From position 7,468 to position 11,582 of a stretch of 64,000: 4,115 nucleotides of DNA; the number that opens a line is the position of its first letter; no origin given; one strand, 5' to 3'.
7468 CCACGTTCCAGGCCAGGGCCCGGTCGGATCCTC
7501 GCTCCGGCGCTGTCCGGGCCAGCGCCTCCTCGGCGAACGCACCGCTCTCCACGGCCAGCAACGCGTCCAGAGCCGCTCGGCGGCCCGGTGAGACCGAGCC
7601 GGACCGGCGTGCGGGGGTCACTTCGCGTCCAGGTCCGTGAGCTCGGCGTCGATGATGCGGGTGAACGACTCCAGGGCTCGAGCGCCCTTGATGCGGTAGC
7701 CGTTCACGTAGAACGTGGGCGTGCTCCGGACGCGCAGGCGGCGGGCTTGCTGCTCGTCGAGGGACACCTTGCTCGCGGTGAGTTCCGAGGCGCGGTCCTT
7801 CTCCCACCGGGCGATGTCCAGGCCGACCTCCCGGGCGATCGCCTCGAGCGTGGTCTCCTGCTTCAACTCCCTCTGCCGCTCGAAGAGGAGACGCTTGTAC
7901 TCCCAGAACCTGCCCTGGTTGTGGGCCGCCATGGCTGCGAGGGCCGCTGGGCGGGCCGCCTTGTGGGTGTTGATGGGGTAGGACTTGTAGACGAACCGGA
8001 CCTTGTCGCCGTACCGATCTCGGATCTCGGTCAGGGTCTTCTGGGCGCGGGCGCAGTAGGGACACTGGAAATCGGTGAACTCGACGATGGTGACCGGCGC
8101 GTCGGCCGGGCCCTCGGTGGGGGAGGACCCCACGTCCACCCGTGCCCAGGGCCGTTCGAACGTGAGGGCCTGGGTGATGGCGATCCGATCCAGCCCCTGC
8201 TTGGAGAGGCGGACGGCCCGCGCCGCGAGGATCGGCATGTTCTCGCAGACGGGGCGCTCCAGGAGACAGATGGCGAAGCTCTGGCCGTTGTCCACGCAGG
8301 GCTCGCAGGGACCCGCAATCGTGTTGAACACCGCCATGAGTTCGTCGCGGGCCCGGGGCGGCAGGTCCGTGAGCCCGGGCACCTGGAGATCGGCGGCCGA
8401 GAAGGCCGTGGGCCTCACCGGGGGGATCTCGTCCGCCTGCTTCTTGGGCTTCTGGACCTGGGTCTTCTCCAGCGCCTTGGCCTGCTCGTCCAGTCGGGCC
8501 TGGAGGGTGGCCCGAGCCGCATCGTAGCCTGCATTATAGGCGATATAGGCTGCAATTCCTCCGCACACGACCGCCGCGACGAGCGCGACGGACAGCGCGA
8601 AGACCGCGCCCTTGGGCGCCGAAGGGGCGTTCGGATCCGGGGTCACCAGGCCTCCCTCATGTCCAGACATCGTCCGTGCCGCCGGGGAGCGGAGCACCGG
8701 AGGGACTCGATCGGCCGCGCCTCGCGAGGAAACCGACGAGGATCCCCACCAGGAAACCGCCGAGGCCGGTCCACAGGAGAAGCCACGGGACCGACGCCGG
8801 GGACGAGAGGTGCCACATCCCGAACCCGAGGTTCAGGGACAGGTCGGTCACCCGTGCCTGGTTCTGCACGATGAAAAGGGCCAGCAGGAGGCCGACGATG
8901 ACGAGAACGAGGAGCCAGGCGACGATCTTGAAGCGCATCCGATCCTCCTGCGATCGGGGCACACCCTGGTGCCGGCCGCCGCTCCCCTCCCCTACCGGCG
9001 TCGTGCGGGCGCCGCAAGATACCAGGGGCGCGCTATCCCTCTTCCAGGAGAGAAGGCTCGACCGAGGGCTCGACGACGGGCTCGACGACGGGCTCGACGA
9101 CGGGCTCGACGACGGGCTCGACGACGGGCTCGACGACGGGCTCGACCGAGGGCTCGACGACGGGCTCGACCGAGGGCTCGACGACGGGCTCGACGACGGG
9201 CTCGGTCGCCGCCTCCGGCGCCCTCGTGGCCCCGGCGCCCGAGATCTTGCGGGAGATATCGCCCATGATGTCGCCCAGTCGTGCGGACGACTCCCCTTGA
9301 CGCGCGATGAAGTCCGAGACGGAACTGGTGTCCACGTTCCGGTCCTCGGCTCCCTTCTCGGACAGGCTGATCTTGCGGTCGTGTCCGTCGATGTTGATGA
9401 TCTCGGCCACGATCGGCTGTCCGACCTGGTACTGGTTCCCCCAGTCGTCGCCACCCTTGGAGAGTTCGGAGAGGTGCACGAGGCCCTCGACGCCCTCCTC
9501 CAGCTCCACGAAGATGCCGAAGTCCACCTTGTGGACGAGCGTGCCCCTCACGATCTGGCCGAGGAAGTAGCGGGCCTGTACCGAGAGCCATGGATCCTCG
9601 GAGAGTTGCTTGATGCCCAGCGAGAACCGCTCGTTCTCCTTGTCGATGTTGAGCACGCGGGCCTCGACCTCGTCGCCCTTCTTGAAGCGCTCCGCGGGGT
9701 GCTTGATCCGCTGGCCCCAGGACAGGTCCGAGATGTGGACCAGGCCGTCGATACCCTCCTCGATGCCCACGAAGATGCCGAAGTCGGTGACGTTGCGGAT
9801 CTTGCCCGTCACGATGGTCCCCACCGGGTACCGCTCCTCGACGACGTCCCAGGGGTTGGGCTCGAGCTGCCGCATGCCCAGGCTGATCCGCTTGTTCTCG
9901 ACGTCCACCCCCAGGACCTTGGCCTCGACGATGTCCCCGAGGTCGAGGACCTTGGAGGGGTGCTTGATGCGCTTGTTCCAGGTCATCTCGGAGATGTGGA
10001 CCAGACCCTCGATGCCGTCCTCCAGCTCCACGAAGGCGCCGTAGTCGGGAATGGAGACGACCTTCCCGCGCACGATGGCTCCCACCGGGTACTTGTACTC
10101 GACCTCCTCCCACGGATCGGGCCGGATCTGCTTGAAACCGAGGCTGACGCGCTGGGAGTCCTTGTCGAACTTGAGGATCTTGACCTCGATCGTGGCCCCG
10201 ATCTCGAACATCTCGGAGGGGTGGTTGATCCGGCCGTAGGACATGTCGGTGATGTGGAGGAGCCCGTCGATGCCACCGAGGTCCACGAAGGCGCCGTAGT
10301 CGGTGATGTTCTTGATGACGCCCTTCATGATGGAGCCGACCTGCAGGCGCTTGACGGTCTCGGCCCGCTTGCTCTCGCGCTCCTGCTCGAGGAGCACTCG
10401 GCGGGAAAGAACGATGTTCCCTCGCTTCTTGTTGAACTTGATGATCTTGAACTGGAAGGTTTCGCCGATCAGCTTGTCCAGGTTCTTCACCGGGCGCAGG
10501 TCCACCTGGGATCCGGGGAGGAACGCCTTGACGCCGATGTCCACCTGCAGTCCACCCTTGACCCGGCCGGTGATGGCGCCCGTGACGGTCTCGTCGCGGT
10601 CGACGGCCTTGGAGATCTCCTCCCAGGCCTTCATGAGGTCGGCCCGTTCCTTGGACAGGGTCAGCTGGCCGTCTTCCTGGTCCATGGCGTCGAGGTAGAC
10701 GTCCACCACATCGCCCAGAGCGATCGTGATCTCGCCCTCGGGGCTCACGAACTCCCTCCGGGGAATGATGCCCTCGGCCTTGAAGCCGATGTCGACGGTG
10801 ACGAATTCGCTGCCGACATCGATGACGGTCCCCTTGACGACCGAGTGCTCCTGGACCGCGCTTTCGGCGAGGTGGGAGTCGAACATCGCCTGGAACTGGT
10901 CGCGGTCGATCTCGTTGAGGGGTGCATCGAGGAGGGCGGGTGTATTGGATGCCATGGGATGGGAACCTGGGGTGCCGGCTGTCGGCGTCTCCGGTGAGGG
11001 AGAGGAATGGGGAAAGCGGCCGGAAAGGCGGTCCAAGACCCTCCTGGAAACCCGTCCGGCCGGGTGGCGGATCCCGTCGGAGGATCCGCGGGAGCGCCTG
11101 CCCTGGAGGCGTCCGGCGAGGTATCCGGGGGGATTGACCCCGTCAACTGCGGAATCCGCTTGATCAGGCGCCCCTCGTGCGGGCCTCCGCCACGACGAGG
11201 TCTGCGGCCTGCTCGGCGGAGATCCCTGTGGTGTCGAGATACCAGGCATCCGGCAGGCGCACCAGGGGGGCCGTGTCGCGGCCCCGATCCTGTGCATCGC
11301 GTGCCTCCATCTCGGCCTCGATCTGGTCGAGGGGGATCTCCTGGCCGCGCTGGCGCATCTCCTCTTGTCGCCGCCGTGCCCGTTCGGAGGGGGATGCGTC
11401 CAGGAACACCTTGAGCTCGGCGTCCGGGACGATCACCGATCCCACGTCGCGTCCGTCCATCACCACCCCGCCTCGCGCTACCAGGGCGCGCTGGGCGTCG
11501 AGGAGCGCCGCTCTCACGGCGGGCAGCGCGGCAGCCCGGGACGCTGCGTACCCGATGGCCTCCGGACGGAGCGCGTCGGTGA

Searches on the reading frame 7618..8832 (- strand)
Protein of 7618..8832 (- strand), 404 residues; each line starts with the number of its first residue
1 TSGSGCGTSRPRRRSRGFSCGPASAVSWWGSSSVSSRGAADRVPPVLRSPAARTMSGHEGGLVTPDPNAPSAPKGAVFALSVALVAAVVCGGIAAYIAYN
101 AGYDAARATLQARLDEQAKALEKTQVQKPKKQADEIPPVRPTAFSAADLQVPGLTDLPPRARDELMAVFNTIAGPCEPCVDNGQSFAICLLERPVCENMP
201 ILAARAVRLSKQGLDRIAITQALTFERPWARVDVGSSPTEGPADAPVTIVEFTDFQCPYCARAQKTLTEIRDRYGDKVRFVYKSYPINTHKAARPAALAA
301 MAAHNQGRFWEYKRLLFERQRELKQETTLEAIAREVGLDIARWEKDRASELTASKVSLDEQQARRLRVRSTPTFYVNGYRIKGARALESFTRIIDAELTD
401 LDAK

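Call 44: search_protein_families(library=pfam, proteins=[window:7618-8832:-], max_evalue=0.001)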
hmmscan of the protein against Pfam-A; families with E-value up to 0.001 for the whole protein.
window:7618-8832:- (404 aa): 5 families
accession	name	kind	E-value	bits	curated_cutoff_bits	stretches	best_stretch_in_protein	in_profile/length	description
PF13462.12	Thioredoxin_4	-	3.6e-29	102.5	23.2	1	237-396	5-165/165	Thioredoxin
PF01323.26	DSBA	-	4.9e-22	79.1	25.6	1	248-393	1-189/191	DSBA-like thioredoxin domain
PF13743.12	Thioredoxin_5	-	1e-08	35.6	27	1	311-376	98-163/186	Thioredoxin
PF13098.12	Thioredoxin_2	-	5.1e-05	24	27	1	248-386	8-96/104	Thioredoxin-like domain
PF13728.12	TraF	-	0.00021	21.7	23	0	252-283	136-167/224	F plasmid transfer operon protein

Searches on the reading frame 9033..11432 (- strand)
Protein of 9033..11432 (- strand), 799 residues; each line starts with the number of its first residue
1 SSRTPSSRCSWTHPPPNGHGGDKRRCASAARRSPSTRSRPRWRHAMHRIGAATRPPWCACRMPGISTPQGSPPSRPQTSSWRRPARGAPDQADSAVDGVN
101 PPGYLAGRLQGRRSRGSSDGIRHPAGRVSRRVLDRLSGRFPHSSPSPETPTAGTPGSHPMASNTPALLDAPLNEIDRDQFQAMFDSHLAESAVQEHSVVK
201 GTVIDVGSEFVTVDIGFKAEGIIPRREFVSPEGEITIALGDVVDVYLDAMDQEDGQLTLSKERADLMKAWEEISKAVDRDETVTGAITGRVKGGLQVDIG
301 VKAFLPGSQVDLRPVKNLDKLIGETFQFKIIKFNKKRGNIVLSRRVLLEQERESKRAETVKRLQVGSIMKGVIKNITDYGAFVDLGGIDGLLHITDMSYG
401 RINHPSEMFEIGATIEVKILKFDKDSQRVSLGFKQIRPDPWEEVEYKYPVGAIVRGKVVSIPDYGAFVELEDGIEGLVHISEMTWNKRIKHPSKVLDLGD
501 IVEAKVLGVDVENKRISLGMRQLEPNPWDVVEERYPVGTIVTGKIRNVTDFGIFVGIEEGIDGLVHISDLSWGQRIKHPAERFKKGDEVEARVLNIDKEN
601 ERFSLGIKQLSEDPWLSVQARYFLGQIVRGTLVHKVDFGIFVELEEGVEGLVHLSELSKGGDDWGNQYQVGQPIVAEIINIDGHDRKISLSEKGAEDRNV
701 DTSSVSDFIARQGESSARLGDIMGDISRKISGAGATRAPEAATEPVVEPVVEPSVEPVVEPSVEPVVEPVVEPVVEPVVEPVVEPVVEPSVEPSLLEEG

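Call 44: search_protein_families(library=pfam, proteins=[window:9033-11432:-], max_evalue=0.001)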
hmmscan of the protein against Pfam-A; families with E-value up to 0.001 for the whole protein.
window:9033-11432:- (799 aa): 7 families
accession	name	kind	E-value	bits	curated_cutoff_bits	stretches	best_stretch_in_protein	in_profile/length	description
PF00575.29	S1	-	2e-93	307.3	22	6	448-521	2-74/74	S1 RNA binding domain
PF21710.3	Spt6_S1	-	2.2e-20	73.2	27.5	1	536-600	15-79/91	Spt6, S1/OB domain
PF23459.1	S1_RRP5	-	1.2e-19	71.1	27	1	538-599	4-64/72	RRP5 S1 domain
PF13509.12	S1_2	-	1.2e-09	38.6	21.8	0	624-659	1-36/61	S1 domain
PF24685.1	OB_RRP5_4th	-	7.2e-06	26.4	31.5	0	561-596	37-71/92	RRP5 OB-fold domain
PF04886.17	PT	-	0.00014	21.7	26.2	0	744-771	5-32/36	PT disordered repeat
PF17092.11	PCB_OB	-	0.00064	20.9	27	0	449-506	30-97/111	Penicillin-binding protein OB-like domain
